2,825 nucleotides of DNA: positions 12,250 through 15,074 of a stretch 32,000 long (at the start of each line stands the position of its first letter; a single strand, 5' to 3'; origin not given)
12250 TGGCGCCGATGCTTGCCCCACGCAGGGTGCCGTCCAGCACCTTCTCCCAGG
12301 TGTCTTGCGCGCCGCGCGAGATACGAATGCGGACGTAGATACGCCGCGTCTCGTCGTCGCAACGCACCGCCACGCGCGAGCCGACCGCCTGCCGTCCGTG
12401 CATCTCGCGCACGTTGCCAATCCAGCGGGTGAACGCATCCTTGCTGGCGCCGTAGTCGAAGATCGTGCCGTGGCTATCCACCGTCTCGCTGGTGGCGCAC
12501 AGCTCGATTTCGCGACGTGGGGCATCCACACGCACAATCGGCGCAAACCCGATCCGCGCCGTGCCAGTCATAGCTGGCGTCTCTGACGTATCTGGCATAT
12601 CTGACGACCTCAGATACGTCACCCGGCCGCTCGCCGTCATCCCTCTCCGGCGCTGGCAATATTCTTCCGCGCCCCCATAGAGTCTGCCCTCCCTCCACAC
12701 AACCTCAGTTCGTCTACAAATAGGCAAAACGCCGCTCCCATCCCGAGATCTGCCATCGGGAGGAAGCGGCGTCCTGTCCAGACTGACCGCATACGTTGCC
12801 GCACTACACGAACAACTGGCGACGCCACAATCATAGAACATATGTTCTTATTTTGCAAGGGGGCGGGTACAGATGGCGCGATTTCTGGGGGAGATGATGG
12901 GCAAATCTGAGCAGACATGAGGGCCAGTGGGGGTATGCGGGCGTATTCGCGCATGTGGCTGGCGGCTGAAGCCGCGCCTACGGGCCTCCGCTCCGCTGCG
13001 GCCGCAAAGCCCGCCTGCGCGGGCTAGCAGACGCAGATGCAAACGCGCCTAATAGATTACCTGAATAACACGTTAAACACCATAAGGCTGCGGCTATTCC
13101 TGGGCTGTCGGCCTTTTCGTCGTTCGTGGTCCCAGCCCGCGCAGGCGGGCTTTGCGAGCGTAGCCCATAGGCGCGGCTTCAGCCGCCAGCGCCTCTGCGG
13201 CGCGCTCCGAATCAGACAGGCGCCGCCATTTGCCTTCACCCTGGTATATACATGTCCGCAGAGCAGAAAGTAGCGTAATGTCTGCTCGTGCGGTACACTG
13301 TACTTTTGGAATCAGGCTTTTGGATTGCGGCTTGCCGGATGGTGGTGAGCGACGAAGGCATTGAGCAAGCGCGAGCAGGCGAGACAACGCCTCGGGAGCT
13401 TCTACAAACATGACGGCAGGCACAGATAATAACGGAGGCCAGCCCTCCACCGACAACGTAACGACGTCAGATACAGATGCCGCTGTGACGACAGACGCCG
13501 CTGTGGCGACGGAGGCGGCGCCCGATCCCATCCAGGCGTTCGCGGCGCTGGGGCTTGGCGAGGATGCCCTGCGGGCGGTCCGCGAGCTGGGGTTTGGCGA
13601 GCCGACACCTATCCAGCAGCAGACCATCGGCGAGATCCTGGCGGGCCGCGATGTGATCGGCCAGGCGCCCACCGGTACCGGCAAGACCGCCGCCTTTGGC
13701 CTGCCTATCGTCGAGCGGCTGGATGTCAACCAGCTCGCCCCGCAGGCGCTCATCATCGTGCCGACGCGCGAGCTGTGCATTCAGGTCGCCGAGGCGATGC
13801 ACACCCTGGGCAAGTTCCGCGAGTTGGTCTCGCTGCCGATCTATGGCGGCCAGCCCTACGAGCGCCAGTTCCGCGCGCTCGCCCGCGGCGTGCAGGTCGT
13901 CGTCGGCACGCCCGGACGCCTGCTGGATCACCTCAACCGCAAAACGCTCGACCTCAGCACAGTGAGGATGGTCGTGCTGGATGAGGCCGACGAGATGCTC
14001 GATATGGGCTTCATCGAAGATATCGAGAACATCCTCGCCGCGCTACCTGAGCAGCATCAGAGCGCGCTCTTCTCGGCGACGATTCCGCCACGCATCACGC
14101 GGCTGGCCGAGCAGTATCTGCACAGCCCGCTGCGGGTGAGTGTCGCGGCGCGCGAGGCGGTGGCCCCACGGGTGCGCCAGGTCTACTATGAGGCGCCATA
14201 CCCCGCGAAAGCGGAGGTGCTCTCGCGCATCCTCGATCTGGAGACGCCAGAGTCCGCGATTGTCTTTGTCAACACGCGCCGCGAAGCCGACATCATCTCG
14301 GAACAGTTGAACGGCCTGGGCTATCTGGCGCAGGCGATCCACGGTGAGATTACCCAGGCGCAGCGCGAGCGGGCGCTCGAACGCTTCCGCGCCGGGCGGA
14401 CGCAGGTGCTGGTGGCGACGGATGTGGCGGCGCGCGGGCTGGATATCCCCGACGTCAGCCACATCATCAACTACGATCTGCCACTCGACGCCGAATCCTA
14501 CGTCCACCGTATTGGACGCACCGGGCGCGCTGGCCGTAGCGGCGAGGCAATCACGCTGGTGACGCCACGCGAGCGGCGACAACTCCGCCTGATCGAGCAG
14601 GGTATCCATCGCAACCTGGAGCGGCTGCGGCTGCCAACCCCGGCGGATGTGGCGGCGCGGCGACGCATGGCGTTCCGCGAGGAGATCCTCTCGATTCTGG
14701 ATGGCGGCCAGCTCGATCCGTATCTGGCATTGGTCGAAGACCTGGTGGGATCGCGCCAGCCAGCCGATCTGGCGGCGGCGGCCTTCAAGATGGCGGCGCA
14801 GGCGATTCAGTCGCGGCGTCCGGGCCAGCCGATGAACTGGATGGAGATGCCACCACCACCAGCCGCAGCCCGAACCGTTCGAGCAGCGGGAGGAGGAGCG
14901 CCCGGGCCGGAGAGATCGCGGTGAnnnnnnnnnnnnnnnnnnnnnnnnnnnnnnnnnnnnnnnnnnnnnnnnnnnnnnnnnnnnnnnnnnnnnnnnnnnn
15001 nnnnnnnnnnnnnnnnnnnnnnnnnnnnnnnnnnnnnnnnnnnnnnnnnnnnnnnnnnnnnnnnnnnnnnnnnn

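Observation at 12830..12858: Perfect Cheo-type LexA box sits between the -35 and -10 of the capsid-operon promoter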

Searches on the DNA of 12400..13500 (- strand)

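Call 11: search_rna_families(source=window, start=12400, end=13500, threshold=evalue, max_evalue=1, show_alignments=2)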
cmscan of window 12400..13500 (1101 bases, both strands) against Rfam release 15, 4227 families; matches with E-value up to 1: 5.
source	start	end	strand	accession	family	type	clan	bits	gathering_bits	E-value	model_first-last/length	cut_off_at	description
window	12958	13190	-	RF04159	MIR1437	Gene; miRNA;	-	57.8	168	6e-09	1-192/192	no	MIR1437 microRNA precursor family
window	13003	13026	+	RF01356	CRISPR-DR28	Gene; CRISPR;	-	38.6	35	3.2e-05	1-24/24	no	CRISPR RNA direct repeat element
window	13133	13156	-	RF01356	CRISPR-DR28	Gene; CRISPR;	-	34.1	35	0.00041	1-24/24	no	CRISPR RNA direct repeat element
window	12943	13212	+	RF01390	isrG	Gene; sRNA;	-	24.9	100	0.00019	1-279/279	no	isrG Hfq binding RNA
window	12939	13013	+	RF03417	mir-343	Gene; miRNA;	-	18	70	0.88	1-70/70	no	mir-343 microRNA precursor family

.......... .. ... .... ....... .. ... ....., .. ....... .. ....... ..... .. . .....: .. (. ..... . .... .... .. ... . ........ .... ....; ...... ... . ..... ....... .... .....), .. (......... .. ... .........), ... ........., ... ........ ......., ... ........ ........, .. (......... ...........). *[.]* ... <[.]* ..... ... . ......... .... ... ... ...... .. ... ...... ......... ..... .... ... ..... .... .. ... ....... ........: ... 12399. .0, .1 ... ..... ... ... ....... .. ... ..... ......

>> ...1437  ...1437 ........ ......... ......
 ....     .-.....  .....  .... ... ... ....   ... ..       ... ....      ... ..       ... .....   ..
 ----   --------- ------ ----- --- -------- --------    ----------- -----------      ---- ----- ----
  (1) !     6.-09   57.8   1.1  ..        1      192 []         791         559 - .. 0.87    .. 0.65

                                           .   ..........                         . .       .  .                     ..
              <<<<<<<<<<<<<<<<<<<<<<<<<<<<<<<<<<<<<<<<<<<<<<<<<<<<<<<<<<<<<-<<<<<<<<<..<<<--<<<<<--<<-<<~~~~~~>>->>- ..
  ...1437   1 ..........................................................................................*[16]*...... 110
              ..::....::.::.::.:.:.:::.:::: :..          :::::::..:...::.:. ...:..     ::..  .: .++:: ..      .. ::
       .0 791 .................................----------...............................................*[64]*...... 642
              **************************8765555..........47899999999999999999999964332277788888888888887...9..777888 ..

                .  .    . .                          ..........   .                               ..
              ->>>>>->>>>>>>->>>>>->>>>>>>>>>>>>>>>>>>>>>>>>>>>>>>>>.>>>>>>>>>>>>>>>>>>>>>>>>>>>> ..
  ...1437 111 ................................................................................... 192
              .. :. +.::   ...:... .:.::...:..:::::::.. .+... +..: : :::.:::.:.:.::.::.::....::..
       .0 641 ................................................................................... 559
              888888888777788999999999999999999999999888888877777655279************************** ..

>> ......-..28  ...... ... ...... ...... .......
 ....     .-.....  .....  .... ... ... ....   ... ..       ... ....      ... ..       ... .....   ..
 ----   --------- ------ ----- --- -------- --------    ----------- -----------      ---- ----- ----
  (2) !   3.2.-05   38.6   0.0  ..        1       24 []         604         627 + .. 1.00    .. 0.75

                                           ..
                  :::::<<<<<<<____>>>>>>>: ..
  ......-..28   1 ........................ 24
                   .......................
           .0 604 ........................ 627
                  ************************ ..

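Call 60: build_rna_model(alignment_id=A2, structure=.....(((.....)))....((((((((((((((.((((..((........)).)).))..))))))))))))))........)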
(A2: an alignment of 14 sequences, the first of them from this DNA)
Model R1 built from alignment A2 (14 sequences, 83 columns); structure: as given.
model positions 76; base pairs 23; branch points 1; effective number of sequences 2.7; information 0.744 bits per position. Calibrated on 0.2 Mb of random sequence (short: E-values are rough).
structure used (alignment columns):
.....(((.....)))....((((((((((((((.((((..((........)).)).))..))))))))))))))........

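Call 61: search_with_rna_model(model_id=R1, sources=[window, L001, L003, L005, L007, L008, L009, L010, L011, L012, L013, L014, L015, L016, L017, L018, L019, L020, L021, L026, L087, L088, L090, L091, L092, L093, L094, L095, L096, L097, L098, L099, L100, L101, L102, L103, L104, L106, L107, L108, L109, L110, L111, L112, L114, L115, L116, L117, L119, L120, L121, L122, L123, L124, L125, L126, L127, L128, L129, L130, L131, L132, L133, L134, L135, L022, L023, L024, L025, L027, L030, L042, L047, L054, L057, L062, L065, L069, L073, L080], max_evalue=0.1, make_alignment=true)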
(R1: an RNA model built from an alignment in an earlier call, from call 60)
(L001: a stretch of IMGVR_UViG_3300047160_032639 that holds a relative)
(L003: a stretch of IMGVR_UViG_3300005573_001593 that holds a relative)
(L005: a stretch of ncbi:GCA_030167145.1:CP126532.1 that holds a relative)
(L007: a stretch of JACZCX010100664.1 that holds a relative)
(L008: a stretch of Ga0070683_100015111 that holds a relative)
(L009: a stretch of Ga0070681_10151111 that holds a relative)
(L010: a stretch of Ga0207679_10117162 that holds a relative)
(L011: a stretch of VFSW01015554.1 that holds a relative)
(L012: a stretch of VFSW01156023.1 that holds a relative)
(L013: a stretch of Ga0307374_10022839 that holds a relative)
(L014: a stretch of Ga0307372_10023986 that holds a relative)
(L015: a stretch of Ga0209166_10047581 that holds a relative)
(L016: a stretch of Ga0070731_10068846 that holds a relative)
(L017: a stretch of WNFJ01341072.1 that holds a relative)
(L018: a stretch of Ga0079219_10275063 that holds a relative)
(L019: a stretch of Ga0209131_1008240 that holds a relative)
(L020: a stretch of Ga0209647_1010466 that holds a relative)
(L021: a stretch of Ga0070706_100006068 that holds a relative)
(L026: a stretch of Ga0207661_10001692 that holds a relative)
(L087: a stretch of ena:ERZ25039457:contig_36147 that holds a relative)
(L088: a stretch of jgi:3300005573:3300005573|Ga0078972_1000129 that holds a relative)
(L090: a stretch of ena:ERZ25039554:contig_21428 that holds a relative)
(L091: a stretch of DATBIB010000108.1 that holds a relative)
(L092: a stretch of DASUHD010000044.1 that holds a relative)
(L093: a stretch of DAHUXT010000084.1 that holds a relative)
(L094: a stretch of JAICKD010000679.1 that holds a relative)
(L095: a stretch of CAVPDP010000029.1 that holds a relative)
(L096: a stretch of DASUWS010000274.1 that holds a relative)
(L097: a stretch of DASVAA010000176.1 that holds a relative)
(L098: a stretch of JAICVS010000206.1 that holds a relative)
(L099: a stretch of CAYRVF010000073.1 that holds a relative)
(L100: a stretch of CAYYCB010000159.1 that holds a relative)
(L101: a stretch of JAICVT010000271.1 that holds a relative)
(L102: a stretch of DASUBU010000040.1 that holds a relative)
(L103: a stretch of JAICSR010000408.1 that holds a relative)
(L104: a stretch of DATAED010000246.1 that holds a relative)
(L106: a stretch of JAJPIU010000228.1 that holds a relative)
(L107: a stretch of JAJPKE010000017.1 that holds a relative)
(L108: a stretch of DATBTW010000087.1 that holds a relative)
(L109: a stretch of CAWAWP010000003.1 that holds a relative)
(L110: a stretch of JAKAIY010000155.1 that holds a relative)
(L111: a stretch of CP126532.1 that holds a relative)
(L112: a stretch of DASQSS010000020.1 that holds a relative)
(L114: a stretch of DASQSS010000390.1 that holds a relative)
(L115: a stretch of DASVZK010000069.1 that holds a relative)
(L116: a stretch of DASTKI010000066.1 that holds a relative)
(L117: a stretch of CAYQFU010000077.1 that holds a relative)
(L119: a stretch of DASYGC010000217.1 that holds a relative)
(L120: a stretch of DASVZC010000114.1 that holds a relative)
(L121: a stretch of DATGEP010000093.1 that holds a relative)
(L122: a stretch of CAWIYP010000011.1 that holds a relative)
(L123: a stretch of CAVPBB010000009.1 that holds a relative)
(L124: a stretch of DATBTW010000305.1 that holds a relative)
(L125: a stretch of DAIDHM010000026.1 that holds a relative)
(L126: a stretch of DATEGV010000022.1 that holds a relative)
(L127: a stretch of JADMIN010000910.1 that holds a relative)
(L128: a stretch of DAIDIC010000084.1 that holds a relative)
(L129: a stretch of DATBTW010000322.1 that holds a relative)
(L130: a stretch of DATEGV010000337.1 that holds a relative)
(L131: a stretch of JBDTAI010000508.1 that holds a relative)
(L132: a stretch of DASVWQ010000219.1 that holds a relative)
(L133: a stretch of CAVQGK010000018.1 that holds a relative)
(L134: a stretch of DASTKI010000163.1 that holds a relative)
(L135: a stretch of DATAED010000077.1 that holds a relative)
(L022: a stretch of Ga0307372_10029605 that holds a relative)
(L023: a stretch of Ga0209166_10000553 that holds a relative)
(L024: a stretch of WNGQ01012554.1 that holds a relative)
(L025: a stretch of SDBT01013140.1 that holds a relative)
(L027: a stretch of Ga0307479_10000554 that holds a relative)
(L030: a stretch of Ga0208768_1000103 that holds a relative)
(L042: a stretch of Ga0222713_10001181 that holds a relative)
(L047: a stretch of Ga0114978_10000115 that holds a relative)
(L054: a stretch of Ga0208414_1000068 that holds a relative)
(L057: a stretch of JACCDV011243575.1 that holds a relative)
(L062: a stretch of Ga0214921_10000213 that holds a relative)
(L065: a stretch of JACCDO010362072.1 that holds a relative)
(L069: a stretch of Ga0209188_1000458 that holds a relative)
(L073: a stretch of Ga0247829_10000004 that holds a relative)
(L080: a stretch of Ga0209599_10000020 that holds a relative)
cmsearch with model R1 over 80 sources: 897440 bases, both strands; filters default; matches with E-value up to 0.1: 53.
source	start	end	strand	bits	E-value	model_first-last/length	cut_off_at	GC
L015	1754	1829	+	94.2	1.2e-19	1-76/76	no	0.66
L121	7984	8059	+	94.2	1.2e-19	1-76/76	no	0.66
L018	13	88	+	91.5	5.2e-19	1-76/76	no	0.67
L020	1301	1376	+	91.5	5.2e-19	1-76/76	no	0.67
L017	225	300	+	91.3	6.1e-19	1-76/76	no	0.66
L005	9889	9964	+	90.8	7.8e-19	1-76/76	no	0.63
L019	296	371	+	90.3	1e-18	1-76/76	no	0.67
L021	5800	5875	+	90.3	1e-18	1-76/76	no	0.67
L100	4009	4084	+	87.1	6.2e-18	1-76/76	no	0.64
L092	4819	4895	+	85.5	1.5e-17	1-76/76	no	0.6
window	12718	12794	-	84.6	2.4e-17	1-76/76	no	0.6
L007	817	893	+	84.6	2.4e-17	1-76/76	no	0.6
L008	4539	4615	+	84.6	2.4e-17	1-76/76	no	0.6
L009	308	384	+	84.6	2.4e-17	1-76/76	no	0.6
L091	1152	1228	+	83.9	3.6e-17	1-76/76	no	0.61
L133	8484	8560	+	83.8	3.8e-17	1-76/76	no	0.61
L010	1242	1318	+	82.7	7.1e-17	1-76/76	no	0.62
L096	2245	2321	+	81.2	1.6e-16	1-76/76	no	0.62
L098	902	979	+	79.6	3.9e-16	1-76/76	no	0.64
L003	4305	4381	+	77.8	1e-15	1-76/76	no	0.69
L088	9897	9973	+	77.8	1e-15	1-76/76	no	0.69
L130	908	983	+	77.2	1.5e-15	1-76/76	no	0.63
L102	7980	8056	+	72.8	1.6e-14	1-76/76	no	0.68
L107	8142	8221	+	72.5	2e-14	1-76/76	no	0.64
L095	8443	8518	+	69.6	9.8e-14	1-76/76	no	0.58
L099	8274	8353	+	56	1.8e-10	1-76/76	no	0.68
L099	12307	12380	+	51.6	2e-09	1-76/76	no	0.66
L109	8070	8166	+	50.8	3.1e-09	1-76/76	no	0.66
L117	6412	6507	+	46.8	2.9e-08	1-76/76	no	0.76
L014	3163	3242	+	45.8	5.2e-08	1-76/76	no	0.6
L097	2402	2473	+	42.9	2.6e-07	1-76/76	no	0.81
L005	20298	20384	+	42.5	3.2e-07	1-76/76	no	0.68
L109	5668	5735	+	41.1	6.6e-07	1-76/76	no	0.6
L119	957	1058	+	39.1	2e-06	1-76/76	no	0.69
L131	4134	4272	+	36.2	1e-05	1-76/76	no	0.62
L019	17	87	-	31.9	0.00011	1-76/76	no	0.69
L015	1773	1823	-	30.2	0.00028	18-68/76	no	0.69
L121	8003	8053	-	30.2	0.00028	18-68/76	no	0.69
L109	5527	5597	+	29.8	0.00036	1-76/76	no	0.68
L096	2256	2331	-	28.9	0.00058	1-76/76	no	0.66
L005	9911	9953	-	25.5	0.0038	23-65/76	no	0.74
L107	8153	8230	-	24.6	0.0062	1-76/76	no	0.63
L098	921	973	-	23.8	0.0099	18-68/76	no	0.7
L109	5533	5608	-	23.5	0.011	1-76/76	no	0.68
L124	2409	2457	+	21.9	0.028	1-76/76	no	0.78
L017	244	292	-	21.9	0.028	20-68/76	no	0.71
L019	315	363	-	21.9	0.028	20-68/76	no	0.71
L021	5819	5867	-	21.9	0.028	20-68/76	no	0.71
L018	32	80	-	20.6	0.056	20-68/76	no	0.71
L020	1320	1368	-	20.6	0.056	20-68/76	no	0.71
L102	7999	8051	-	20.4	0.062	17-68/76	no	0.68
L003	4327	4371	-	19.9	0.085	22-66/76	no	0.76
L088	9919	9963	-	19.9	0.085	22-66/76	no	0.76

Alignment A3: 53 matches aligned to the model, 169 columns, each read 5' to 3' on its own strand. Consensus structure (alignment columns), stored with it:
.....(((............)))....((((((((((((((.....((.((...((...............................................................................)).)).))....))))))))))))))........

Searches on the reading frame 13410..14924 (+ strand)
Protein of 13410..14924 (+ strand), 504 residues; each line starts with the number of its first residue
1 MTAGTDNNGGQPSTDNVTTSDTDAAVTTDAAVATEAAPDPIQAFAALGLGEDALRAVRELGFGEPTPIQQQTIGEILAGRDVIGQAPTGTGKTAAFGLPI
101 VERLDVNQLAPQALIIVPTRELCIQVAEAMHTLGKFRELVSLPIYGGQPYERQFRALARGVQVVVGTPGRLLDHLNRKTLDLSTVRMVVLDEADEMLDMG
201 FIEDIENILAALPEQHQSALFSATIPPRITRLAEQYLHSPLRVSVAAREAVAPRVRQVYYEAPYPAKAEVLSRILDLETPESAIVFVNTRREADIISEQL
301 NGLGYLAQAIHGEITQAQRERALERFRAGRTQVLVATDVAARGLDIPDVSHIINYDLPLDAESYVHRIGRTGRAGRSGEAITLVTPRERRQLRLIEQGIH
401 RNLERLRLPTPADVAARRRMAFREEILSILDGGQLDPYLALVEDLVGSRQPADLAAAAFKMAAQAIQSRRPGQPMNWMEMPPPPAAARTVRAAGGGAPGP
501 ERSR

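Call 4: search_protein_families(library=pfam, proteins=[window:13410-14924:+], max_evalue=0.01)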
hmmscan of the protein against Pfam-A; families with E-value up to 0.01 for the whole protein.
window:13410-14924:+ (504 aa): 5 families
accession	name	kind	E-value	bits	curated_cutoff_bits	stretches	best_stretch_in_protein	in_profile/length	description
PF00270.35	DEAD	-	6.3e-53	179.4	26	1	66-229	1-164/167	DEAD/DEAH box helicase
PF00271.37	Helicase_C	-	3.4e-35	121.1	23.5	1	267-375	2-110/110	Helicase conserved C-terminal domain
PF25399.1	DeaD_dimer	-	1.1e-10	41.9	23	1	409-463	1-57/67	RNA helicase DeaD dimerization domain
PF04851.21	ResIII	-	4e-07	30.5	22.5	1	65-216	4-154/164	Type III restriction enzyme, res subunit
PF08823.16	PG_binding_2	-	0.0085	16.8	21.1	0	284-326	9-50/74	Putative peptidoglycan binding domain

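Call 8: find_encoding_contigs(protein=window:13410-14924:+, flank=10000, max_places=6)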
Protein window:13410-14924:+ (504 aa): no gene with exactly this product is on record in the collection.
